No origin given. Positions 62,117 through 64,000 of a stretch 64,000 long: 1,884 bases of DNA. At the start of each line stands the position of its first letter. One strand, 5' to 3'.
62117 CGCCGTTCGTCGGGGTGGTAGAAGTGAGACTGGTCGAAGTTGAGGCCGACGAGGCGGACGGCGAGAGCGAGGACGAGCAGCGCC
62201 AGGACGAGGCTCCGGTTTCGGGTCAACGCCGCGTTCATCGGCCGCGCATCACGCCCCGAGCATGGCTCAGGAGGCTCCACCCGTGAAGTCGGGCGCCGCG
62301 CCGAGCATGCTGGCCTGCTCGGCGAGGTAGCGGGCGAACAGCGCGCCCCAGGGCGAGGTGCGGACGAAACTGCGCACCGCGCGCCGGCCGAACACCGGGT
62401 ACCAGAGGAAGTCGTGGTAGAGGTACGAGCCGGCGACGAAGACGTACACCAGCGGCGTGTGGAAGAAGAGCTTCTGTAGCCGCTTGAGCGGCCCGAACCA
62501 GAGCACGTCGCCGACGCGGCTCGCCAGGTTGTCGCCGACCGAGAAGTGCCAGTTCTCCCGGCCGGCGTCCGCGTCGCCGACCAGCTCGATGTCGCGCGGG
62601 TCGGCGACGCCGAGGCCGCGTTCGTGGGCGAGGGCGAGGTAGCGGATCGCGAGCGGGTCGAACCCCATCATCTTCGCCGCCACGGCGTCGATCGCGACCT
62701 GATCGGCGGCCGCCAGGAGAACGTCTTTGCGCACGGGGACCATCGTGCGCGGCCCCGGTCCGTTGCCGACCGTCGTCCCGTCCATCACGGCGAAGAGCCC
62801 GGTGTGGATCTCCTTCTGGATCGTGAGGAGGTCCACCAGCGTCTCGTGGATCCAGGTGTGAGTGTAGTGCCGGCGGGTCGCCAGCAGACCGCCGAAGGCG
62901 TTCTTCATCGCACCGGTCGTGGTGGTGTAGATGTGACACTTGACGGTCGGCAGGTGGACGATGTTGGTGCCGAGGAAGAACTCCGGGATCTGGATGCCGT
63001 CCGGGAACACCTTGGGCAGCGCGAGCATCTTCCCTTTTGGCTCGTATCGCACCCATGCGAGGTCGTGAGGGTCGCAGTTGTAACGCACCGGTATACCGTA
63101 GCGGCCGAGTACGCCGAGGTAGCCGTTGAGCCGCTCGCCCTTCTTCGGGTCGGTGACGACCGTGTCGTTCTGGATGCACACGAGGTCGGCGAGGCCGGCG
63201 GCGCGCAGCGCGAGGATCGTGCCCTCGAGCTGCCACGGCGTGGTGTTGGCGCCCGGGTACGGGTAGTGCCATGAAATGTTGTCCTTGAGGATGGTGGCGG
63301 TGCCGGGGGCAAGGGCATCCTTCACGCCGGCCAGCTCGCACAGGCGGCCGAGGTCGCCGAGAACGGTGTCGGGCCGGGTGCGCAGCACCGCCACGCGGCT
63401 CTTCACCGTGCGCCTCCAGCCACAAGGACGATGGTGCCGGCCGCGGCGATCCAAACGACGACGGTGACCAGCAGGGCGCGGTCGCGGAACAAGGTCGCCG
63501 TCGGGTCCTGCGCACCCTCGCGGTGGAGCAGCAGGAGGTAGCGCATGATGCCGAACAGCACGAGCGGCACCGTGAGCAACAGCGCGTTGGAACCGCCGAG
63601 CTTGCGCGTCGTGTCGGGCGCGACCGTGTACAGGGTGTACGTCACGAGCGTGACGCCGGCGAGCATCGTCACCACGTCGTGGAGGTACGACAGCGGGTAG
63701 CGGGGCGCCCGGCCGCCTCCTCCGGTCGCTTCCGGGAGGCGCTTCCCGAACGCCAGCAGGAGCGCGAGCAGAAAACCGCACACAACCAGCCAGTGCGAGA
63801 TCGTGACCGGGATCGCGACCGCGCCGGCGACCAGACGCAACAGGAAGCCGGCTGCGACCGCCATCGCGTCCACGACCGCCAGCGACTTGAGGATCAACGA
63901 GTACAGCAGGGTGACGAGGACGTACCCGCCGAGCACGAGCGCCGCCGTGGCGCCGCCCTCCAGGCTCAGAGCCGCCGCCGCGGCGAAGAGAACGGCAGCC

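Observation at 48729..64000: Dense envelope-glycosylation locus: one GT2, four GT-C-type membrane enzymes, DUF362 and a DPPR-synthase-like UbiA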

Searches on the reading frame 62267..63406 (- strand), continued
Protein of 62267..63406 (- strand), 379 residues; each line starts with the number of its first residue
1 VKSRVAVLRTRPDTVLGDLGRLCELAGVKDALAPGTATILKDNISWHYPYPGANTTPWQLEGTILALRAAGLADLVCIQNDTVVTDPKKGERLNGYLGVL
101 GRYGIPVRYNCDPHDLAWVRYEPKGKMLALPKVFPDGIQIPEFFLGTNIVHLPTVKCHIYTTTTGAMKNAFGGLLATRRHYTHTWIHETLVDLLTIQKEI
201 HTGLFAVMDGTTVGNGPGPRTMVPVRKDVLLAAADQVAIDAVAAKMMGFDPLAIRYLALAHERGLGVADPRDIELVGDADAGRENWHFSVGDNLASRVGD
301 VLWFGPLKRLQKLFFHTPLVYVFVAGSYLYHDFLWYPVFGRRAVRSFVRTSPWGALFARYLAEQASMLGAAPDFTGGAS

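Call 83: search_protein_families(library=pfam, proteins=[L050:11152-12258:-, L050:12275-16060:-, L050:16107-17474:-, L050:8139-8675:-, L050:7570-8088:+, L041:11983-12579:+, L041:13121-15439:-, L041:15554-16318:-, L041:16322-17656:-, L050:17522-19492:-], max_evalue=0.001)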
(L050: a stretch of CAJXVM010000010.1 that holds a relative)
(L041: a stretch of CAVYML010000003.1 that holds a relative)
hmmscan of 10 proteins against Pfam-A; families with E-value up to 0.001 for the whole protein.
L050:11152-12258:- (368 aa): 4 families
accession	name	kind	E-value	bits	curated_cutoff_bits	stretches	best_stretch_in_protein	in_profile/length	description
PF00072.30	Response_reg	-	5.2e-32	110.8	30.2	1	9-119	2-110/111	Response regulator receiver domain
PF02518.31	HATPase_c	-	1.3e-25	90.4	26.4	1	251-363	2-110/111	Histidine kinase-, DNA gyrase B-, and HSP90-like ATPase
PF00512.31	HisKA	-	7.8e-05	23.1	26.9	1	139-205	2-65/66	His Kinase A (phospho-acceptor) domain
PF13581.12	HATPase_c_2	-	0.00048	20.6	27.4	0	262-339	39-111/127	Histidine kinase-like ATPase domain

L050:12275-16060:- (1261 aa): 6 families
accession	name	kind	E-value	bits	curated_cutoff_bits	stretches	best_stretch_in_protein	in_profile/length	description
PF07494.17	Reg_prop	-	3e-46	149.9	20.4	2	581-602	2-23/24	Two component regulator propeller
PF02518.31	HATPase_c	-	2.4e-29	102.5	26.4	1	1005-1118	2-109/111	Histidine kinase-, DNA gyrase B-, and HSP90-like ATPase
PF00512.31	HisKA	-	4.4e-20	71.9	26.9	1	893-957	2-66/66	His Kinase A (phospho-acceptor) domain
PF07495.19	Y_Y_Y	-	1e-16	61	26.6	1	751-814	1-64/65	Y_Y_Y domain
PF23748.1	Beta-prop_LRRK2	-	1.1e-07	31.6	26.9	0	531-565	269-303/359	LRRK2 beta propeller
PF08450.18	SGL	-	1.4e-06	28.6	26.3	0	296-356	48-106/246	SMP-30/Gluconolactonase/LRE-like region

L050:16107-17474:- (455 aa): 2 families
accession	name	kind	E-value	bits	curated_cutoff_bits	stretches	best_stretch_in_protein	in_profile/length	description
PF03972.19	MmgE_PrpD_N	-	2.1e-74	250.3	32.1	1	7-246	1-239/244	MmgE/PrpD N-terminal domain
PF19305.4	MmgE_PrpD_C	-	3.7e-47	160.8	32.1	1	269-437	1-167/173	MmgE/PrpD C-terminal domain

L050:8139-8675:- (178 aa): 0 families

L050:7570-8088:+ (172 aa): 3 families
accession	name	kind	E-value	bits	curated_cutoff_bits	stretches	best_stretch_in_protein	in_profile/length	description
PF01230.28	HIT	-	4.8e-15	56.4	21.5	1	41-129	8-95/98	HIT domain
PF11969.13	DcpS_C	-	9e-08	33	24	1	25-127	2-100/114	Scavenger mRNA decapping enzyme C-term binding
PF04677.20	CwfJ_C_1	-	3e-05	24.3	21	1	23-86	12-73/122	Protein similar to CwfJ C-terminus 1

L041:11983-12579:+ (198 aa): 1 family
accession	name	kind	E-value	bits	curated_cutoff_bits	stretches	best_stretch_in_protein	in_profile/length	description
PF02545.19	Maf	-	9.8e-62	208.4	27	1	7-190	1-186/187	Maf-like protein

L041:13121-15439:- (772 aa): 0 families

L041:15554-16318:- (254 aa): 2 families
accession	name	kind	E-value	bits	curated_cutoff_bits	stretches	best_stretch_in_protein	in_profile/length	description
PF01145.31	Band_7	-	8.7e-39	133.8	23.6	1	25-194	2-175/176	SPFH domain / Band 7 family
PF13421.11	Band_7_1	-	3e-05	24.2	24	1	113-179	140-208/211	SPFH domain-Band 7 family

L041:16322-17656:- (444 aa): 3 families
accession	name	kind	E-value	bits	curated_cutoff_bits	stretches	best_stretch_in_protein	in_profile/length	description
PF24961.1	NfeD_membrane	-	2.5e-25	89.3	26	1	248-366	1-116/119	NfeD integral membrane domain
PF25145.1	NfeD1b_N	-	2.9e-24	86.1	40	1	38-194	2-152/189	NfeD1b, N-terminal domain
PF01957.25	NfeD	-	4.7e-19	68.8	29.1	1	383-438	2-57/57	NfeD-like C-terminal, partner-binding domain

L050:17522-19492:- (656 aa): 2 families
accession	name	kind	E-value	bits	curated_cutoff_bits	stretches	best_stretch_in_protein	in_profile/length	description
PF00330.25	Aconitase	-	1.1e-104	351.4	28.7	1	8-444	2-463/463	Aconitase family (aconitate hydratase)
PF00694.25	Aconitase_C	-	4e-18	66.4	22.8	1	480-590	25-129/131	Aconitase C-terminal domain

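Call 91: search_protein_families(library=pfam, proteins=[window:62270-63406:-, P0173, P0164], max_evalue=10)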
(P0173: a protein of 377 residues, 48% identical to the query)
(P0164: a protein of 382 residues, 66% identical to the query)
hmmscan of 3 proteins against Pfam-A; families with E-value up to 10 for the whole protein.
window:62270-63406:- (379 aa): 1 family
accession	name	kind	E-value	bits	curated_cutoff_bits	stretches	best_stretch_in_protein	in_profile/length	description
PF04015.17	DUF362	-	6.1e-21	75.8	24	1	40-245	3-200/200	Domain of unknown function (DUF362)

P0173 (377 aa): 1 family
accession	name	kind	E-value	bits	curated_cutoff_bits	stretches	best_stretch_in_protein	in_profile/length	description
PF04015.17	DUF362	-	2.2e-27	96.9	24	1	38-241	2-199/200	Domain of unknown function (DUF362)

P0164 (382 aa): 1 family
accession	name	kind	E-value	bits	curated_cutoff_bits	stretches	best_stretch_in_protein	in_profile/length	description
PF04015.17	DUF362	-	9.4e-22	78.5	24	1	41-246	3-200/200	Domain of unknown function (DUF362)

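Call 94: search_protein_families(library=pfam, proteins=[L070:8253-9209:+, L070:9209-9889:+, L070:5551-7218:+, L070:3617-5449:+, L036:7734-9305:+, L036:9305-9889:+, L036:12671-15157:-, L055:7363-9030:+, L055:5554-7347:+, L070:12966-13583:+], max_evalue=0.001)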
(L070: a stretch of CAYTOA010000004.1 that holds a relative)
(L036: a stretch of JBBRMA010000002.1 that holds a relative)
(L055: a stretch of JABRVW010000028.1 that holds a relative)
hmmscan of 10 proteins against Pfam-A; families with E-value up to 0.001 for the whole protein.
L070:8253-9209:+ (319 aa): 1 family
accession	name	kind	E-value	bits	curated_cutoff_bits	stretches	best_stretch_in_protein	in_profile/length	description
PF00174.25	Oxidored_molyb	-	4.1e-29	101.8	24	1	102-256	8-168/169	Oxidoreductase molybdopterin binding domain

L070:9209-9889:+ (227 aa): 1 family
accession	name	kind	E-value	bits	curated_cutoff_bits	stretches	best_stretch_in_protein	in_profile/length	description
PF01794.25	Ferric_reduct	-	1.2e-16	61.3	28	1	62-174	1-118/121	Ferric reductase like transmembrane component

L070:5551-7218:+ (556 aa): 1 family
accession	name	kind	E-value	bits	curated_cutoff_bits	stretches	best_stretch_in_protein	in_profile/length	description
PF01642.28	MM_CoA_mutase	-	5.3e-225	748.2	22.1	1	34-548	2-512/512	Methylmalonyl-CoA mutase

L070:3617-5449:+ (611 aa): 4 families
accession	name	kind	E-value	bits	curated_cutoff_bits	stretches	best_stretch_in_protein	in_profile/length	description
PF01119.25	DNA_mis_repair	-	6.8e-37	126.2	26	1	210-326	2-118/119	DNA mismatch repair protein, C-terminal domain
PF08676.16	MutL_C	-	1.1e-34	119.6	25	1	427-567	2-142/142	MutL C terminal dimerisation domain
PF13589.12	HATPase_c_3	-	3.5e-14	53.4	25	1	25-123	3-101/137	Histidine kinase-, DNA gyrase B-, and HSP90-like ATPase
PF02518.31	HATPase_c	-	9.8e-09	36.1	26.4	1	23-84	4-68/111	Histidine kinase-, DNA gyrase B-, and HSP90-like ATPase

L036:7734-9305:+ (524 aa): 2 families
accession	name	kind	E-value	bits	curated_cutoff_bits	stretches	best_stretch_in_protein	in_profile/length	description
PF13524.12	Glyco_trans_1_2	-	0.00015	22.2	25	1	340-471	10-142/144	Glycosyl transferase-like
PF13692.12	Glyco_trans_1_4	-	0.00018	22.2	27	1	361-444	65-141/142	Glycosyl transferases group 1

L036:9305-9889:+ (195 aa): 2 families
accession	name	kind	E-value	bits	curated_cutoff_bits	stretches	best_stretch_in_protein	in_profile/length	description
PF10604.15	Polyketide_cyc2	-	4.3e-09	37.2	27.4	1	48-186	4-140/142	Polyketide cyclase / dehydrase and lipid transport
PF03364.25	Polyketide_cyc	-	3.6e-07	30.9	23.4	1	56-180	3-122/126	Polyketide cyclase / dehydrase and lipid transport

L036:12671-15157:- (829 aa): 1 family
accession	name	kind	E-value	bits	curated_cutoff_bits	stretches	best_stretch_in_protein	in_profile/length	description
PF00082.27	Peptidase_S8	-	1.8e-31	110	21.8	1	465-799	4-276/288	Subtilase family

L055:7363-9030:+ (556 aa): 1 family
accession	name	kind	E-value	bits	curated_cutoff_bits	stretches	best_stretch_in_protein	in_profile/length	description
PF01642.28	MM_CoA_mutase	-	5.7e-222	738.2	22.1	1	34-548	2-512/512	Methylmalonyl-CoA mutase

L055:5554-7347:+ (598 aa): 4 families
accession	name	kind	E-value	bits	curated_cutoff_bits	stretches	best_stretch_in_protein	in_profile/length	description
PF08676.16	MutL_C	-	8.4e-38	129.7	25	1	415-555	2-142/142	MutL C terminal dimerisation domain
PF01119.25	DNA_mis_repair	-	2.2e-36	124.5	26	1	210-326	2-118/119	DNA mismatch repair protein, C-terminal domain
PF13589.12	HATPase_c_3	-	1.7e-12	48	25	1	26-116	4-94/137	Histidine kinase-, DNA gyrase B-, and HSP90-like ATPase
PF02518.31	HATPase_c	-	2.7e-07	31.5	26.4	1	24-85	5-64/111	Histidine kinase-, DNA gyrase B-, and HSP90-like ATPase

L070:12966-13583:+ (206 aa): 2 families
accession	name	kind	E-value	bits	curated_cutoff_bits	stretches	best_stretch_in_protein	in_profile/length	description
PF01569.27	PAP2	-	3.2e-23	82.3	27.2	1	80-187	3-122/130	PAP2 superfamily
PF14378.12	PAP2_3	-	2.8e-07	31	27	1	122-183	125-188/190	PAP2 superfamily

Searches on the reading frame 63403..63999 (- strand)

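Call 5: search_protein_families(library=pfam, proteins=[window:63403-63999:-], max_evalue=0.01)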
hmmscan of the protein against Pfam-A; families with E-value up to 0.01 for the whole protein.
window:63403-63999:- (198 aa): 0 families

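Call 6: search_protein_families(library=ncbifam, proteins=[window:63403-63999:-], max_evalue=0.01)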
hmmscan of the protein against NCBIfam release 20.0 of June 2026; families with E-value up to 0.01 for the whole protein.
window:63403-63999:- (198 aa): 4 families
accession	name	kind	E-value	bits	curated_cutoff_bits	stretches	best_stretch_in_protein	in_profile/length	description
NF008977.0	PRK12324.1-2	equivalog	1.1e-35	123.4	234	1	20-192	109-288/297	decaprenyl-phosphate phosphoribosyltransferase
NF008978.0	PRK12324.1-4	equivalog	1.2e-27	96.7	207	1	1-188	120-316/322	decaprenyl-phosphate phosphoribosyltransferase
NF006088.0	PRK08238.1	equivalog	9.2e-20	70.7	351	1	2-186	281-475/482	UbiA family prenyltransferase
NF008976.0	PRK12324.1-1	equivalog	1.7e-17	63.8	474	1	1-192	110-304/306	decaprenyl-phosphate phosphoribosyltransferase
